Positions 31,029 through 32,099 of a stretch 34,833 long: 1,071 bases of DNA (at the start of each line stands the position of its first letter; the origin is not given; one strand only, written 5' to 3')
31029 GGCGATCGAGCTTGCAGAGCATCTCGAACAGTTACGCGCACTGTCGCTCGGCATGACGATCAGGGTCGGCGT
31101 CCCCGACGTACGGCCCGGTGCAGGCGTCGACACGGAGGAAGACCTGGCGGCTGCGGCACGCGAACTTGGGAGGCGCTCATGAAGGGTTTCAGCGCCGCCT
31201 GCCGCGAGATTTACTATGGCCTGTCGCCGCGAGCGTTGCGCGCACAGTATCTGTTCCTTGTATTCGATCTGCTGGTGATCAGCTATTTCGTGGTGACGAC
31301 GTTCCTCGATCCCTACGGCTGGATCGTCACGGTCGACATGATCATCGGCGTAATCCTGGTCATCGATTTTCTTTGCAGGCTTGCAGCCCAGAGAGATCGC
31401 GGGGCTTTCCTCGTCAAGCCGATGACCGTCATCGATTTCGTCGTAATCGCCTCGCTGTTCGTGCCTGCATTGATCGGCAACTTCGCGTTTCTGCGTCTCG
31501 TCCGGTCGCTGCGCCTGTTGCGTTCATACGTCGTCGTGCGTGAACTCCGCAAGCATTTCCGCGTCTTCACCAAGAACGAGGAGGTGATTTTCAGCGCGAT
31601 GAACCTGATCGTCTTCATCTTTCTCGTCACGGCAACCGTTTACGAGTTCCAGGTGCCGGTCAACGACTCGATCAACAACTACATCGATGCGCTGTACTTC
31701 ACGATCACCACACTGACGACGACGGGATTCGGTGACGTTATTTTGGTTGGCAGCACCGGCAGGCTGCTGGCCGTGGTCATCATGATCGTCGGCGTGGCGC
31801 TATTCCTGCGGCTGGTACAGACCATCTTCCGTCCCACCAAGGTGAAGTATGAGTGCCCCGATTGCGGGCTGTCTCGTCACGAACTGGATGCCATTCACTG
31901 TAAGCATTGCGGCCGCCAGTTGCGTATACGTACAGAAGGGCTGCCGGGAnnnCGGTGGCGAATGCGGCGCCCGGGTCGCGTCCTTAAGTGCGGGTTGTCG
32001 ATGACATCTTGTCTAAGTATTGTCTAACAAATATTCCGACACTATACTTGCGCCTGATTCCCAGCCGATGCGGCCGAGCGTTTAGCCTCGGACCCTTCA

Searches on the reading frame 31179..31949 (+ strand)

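Call 6: search_protein_families(library=pfam, proteins=[window:31179-31949:+], max_evalue=0.1)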
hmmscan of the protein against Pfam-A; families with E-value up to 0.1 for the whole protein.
window:31179-31949:+ (257 aa): 6 families
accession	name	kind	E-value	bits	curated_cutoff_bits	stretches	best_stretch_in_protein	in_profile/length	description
PF07885.22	Ion_trans_2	-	1.1e-14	54.5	22.5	1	144-218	3-75/79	Ion channel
PF00520.37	Ion_trans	-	1.2e-13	51.3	25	1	31-209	9-222/241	Ion transport protein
PF23455.1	DUF7129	-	0.0011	19.1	30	1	218-249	6-38/45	Domain of unknown function (DUF7129)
PF13248.11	Zn_ribbon_3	-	0.013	15.4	27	1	223-246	2-24/26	zinc-ribbon domain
PF13824.12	zf-Mss51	-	0.017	15.7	27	1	219-234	10-25/55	Zinc-finger of mitochondrial splicing suppressor 51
PF21367.3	ZNF512_zf-C2H2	-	0.069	13.9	27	0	241-249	1-9/20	Zinc finger 512, zinc fingers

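Call 7: search_protein_families(library=ncbifam, proteins=[window:31179-31949:+], max_evalue=0.1)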
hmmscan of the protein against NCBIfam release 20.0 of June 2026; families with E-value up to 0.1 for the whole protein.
window:31179-31949:+ (257 aa): 5 families
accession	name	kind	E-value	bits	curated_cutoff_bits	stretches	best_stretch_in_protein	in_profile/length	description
NF040645.1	K_channel_Meth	equivalog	7.9e-18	65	300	1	24-204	14-196/203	hyperpolarization-activated voltage-gated potassium channel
NF007828.0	PRK10537.1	equivalog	3.7e-08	32.8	425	1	54-219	75-230/403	voltage-gated potassium channel protein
TIGR00933.1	2a38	subfamily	3.2e-06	26.5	331.15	1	117-206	176-273/391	TrkH family potassium uptake protein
NF041910.1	HVO_0416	equivalog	0.015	15.2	80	1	223-245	34-55/58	HVO_0416 family zinc finger protein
NF033497.1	rubre_like_arch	subfamily_domain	0.021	14.5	32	1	224-249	1-27/34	rubrerythrin-like domain-containing protein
